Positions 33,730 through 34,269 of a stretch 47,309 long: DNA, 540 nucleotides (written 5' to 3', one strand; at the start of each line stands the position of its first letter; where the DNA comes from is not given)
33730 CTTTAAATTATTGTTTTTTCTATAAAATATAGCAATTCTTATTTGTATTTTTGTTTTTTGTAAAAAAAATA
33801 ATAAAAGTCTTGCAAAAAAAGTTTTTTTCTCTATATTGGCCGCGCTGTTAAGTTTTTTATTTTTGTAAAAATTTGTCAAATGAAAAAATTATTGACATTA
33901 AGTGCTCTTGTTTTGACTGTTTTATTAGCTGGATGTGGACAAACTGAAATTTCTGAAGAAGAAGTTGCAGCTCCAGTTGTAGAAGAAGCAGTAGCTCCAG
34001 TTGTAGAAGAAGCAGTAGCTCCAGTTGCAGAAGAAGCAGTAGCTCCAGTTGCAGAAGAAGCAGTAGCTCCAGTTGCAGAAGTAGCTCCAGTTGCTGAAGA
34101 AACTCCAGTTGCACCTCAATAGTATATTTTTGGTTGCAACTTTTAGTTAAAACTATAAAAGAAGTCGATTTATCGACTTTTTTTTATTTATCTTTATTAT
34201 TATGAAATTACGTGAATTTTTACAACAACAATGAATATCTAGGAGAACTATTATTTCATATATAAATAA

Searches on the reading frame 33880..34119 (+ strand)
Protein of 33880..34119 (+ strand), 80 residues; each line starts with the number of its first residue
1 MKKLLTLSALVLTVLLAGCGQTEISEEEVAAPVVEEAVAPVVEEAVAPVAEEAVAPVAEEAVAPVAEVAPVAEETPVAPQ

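Call 11: search_protein_families(library=pfam, max_evalue=0.01, proteins=[window:33880-34119:+])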
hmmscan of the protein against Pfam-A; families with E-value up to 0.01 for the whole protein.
seq(80 aa): 1 family
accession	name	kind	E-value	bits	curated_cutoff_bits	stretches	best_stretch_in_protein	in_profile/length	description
PF13627.12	LptM_cons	-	0.0038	17.5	27.3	1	6-22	1-17/23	LPS-assembly lipoprotein LptM, conserved region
